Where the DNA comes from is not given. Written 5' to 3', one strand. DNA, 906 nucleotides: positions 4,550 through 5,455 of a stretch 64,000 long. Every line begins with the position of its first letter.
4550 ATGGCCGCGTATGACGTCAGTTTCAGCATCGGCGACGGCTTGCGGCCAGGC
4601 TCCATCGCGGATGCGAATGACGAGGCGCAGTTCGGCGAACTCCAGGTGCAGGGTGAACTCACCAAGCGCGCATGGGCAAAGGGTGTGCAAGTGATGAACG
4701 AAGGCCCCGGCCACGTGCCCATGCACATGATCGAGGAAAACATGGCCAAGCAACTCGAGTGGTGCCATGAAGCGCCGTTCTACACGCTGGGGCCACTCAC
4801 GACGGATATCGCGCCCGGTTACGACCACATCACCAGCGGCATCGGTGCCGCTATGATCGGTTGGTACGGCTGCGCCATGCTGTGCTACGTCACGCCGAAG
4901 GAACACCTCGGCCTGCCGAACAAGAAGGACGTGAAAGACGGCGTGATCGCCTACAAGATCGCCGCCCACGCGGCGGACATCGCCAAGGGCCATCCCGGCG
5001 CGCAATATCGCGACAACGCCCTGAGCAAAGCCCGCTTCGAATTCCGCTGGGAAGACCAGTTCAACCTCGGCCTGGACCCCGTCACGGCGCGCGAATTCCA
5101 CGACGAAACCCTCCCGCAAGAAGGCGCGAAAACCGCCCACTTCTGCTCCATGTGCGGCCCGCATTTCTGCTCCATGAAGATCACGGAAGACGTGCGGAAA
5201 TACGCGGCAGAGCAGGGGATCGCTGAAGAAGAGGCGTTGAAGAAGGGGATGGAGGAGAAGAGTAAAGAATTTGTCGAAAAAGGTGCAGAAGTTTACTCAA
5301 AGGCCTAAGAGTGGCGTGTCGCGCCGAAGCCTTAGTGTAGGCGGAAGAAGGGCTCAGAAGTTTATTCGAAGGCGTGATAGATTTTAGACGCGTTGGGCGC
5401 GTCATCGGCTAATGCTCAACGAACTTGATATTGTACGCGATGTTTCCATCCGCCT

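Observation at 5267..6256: Three versions of the thiC 3-prime coding end: scars of serial integration into thiC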

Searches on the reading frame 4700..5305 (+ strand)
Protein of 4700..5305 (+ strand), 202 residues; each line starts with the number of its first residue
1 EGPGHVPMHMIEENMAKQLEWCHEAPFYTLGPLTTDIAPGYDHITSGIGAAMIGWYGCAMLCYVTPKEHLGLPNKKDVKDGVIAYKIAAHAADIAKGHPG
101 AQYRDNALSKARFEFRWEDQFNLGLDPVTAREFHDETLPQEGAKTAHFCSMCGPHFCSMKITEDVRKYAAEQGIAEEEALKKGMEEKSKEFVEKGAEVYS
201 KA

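Call 20: find_related_loci(query=window:4700-5305:+, collection=genome_contigs, flank=6000)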
Query window:4700-5305:+ (202 aa) in genome_contigs; peptide patterns used: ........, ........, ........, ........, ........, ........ (x = any residue, [..] = any of these).
600 stretches matched a pattern (row limit reached: there are more); 600 encode a relative of the query (tblastn E <= 1e-3); the best 80 are kept; 80 distinct loci.
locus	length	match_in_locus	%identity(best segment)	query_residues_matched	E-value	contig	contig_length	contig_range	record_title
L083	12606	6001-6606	94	1-202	1e-134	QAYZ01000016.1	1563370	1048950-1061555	Spartobacteria bacterium LR76 LR76_contig_4_coverage:, whole genome shotgun sequence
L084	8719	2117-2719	94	1-201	3e-134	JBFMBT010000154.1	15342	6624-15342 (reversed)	MAG: Verrucomicrobiota bacterium isolate MAG171 MAG171_154, whole genome shotgun sequence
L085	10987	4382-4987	93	1-202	2e-133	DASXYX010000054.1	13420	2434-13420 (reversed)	MAG TPA_asm: Verrucomicrobiia bacterium isolate SMAG_U4836 k141_75096, whole genome shotgun sequence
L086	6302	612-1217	92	1-202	4e-132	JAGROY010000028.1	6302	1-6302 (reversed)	MAG: Verrucomicrobiia bacterium isolate HKST-UBA30 2009_6264, whole genome shotgun sequence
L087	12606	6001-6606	92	1-202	2e-131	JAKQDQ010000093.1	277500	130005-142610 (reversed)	MAG: Verrucomicrobiota bacterium isolate USDE_maxbin.059_sub k141_1306585, whole genome shotgun sequence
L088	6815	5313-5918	92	1-202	2e-131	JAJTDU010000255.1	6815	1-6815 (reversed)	MAG: Verrucomicrobiaceae bacterium isolate 49632_E14 Sample_49632_scaffold_11738, whole genome shotgun sequence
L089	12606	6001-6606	93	1-202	1e-131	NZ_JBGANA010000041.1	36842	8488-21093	MAG: Prosthecobacter sp. isolate MAG_AAO_H125.6 AAOH125-6_opera_contig_2579, whole genome shotgun sequence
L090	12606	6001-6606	92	1-202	8e-131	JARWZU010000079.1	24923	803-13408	MAG: Akkermansiaceae bacterium isolate D14.bin.19 k141_415170, whole genome shotgun sequence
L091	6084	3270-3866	92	1-199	1e-130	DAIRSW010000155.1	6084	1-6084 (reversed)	MAG TPA_asm: Verrucomicrobiia bacterium isolate CTOTU7317 NODE_20552_length_6084_cov_4.366562, whole genome shotgun sequ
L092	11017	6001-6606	91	1-202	9e-129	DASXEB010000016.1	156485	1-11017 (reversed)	MAG TPA_asm: Chthoniobacterales bacterium isolate SMAG_U5101 k141_1611172, whole genome shotgun sequence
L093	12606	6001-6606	88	1-202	3e-128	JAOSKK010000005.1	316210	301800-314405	MAG: Verrucomicrobia bacterium isolate FR_27 FR-Pedosphaerales-1_s13, whole genome shotgun sequence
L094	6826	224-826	91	1-201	7e-128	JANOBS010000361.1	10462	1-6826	MAG: Luteolibacter sp. isolate VAR_18_concoct_217_sub VAR_18_k141_534785, whole genome shotgun sequence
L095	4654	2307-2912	90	1-202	3e-129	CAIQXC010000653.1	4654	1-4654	MAG: Akkermansiaceae bacterium isolate Ki1-2-2m_bin-203 genome assembly, contig: bin-203:653/952, whole genome shotgun s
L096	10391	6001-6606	88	1-202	9e-128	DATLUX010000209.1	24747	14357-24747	MAG TPA_asm: Verrucomicrobiia bacterium isolate SMAG_U13177 k141_284339, whole genome shotgun sequence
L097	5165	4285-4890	88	1-202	6e-128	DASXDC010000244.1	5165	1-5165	MAG TPA_asm: Chthoniobacterales bacterium isolate SMAG_U5076 k141_3977506, whole genome shotgun sequence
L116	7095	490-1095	85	1-202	3e-120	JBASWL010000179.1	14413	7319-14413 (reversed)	MAG: Georgfuchsia sp. isolate MFD12902_ilm_asm_bin13 k127_129143, whole genome shotgun sequence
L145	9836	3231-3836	83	1-202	1e-117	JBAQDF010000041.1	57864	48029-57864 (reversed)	MAG: Sideroxyarcus sp. isolate MFD03280_ilm_asm_bin37 k127_92957, whole genome shotgun sequence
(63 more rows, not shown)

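Call 41: search_protein_families(library=pfam, proteins=[L087:7033-7518:+, L087:7502-7696:+, L087:7724-7924:+, L087:7921-8190:+, L087:8220-9383:+, L116:1158-1439:+, L116:1436-1726:+, L145:3930-4787:-, L145:4766-5038:-], max_evalue=0.01)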
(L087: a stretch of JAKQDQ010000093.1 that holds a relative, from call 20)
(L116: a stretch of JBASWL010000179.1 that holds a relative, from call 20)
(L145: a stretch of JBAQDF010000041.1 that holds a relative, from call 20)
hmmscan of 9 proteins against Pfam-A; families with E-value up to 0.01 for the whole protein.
L087:7033-7518:+ (161 aa): 1 family
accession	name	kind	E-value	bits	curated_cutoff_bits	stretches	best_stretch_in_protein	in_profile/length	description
PF01850.27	PIN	-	0.0081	17.2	23.6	0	36-117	23-109/120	PIN domain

L087:7502-7696:+ (64 aa): 0 families

L087:7724-7924:+ (66 aa): 2 families
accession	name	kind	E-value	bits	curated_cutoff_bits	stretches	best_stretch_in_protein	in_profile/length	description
PF02604.26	PhdYeFM_antitox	-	4.7e-06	26.7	29.8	1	6-38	24-55/74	Antitoxin Phd_YefM, type II toxin-antitoxin system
PF18506.7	RelB-like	-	0.00085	19.5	27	1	10-34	7-31/62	RelB Antitoxin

L087:7921-8190:+ (89 aa): 0 families

L087:8220-9383:+ (387 aa): 1 family
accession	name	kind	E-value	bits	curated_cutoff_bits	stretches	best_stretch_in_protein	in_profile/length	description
PF14022.11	DUF4238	-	3.9e-08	33.5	27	1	46-276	1-240/281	Protein of unknown function (DUF4238)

L116:1158-1439:+ (93 aa): 0 families

L116:1436-1726:+ (96 aa): 1 family
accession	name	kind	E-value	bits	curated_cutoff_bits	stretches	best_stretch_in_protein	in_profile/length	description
PF05016.21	ParE_toxin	-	1.3e-10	42.1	23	1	5-92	2-87/89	ParE toxin of type II toxin-antitoxin system, parDE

L145:3930-4787:- (285 aa): 1 family
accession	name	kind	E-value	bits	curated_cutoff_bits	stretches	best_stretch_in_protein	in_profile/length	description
PF02498.22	Bro-N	-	1.2e-09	39.1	25.6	1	17-112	2-92/96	BRO family, N-terminal domain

L145:4766-5038:- (90 aa): 0 families

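Call 84: search_protein_families(library=pfam, proteins=[L084:3349-5271:+, L084:5284-6672:+, L084:7517-8716:-, L084:2815-3135:+, L084:3006-3320:+], max_evalue=0.01)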
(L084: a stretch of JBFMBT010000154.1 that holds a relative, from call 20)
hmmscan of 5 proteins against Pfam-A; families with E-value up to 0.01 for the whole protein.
L084:3349-5271:+ (640 aa): 7 families
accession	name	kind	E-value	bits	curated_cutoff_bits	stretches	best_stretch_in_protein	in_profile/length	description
PF07631.16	PSD4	-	3.3e-44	150.9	23.3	1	300-427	1-128/128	Protein of unknown function (DUF1592)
PF07627.16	PSCyt3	-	7.5e-37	126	27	1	446-546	1-98/98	Protein of unknown function (DUF1588)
PF07624.16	PSD2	-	4.8e-22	77.9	25.8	1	560-633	1-74/74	Protein of unknown function (DUF1585)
PF07637.16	PSD5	-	3.2e-18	66.3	34.2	1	227-285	2-60/62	Protein of unknown function (DUF1595)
PF07626.16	PSD3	-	1.4e-14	54.7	23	1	140-198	1-64/65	Protein of unknown function (DUF1587)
PF13442.11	Cytochrome_CBB3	-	2.2e-05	25.1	27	0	56-120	11-65/68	Cytochrome C oxidase, cbb3-type, subunit III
PF07635.16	PSCyt1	-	4.6e-05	24.4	22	1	59-106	1-59/59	Planctomycete cytochrome C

L084:5284-6672:+ (462 aa): 1 family
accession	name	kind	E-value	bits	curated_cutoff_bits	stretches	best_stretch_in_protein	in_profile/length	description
PF07586.16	HXXSHH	-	9.6e-79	265.6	30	1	42-364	1-307/307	Protein of unknown function (DUF1552)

L084:7517-8716:- (399 aa): 1 family
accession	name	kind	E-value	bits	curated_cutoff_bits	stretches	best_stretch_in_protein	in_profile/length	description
PF00141.28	peroxidase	-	7.1e-29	101.7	27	1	64-370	3-236/237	Peroxidase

L084:2815-3135:+ (106 aa): 4 families
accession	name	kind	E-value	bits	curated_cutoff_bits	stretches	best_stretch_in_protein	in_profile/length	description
PF01909.29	NTP_transf_2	-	3.2e-08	34.3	21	1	15-96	7-90/93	Nucleotidyltransferase domain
PF18765.7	Polbeta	-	1.9e-07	31.6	26.9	1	18-105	9-88/93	Polymerase beta, Nucleotidyltransferase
PF22600.2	MTPAP-like_central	-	0.0018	18.8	27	1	17-66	34-80/139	Poly(A) RNA polymerase, mitochondrial-like, central palm domain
PF10127.15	RlaP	-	0.0078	16.4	23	1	28-56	26-54/249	RNA repair pathway DNA polymerase beta family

L084:3006-3320:+ (104 aa): 2 families
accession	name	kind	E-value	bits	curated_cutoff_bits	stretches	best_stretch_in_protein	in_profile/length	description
PF04480.18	DUF559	-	0.00025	21.3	20.6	1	48-84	72-108/109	Protein of unknown function (DUF559)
PF22181.1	TarS_linker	-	0.0028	18.4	27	1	27-87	31-91/100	Glycosyl transferase TarS linker domain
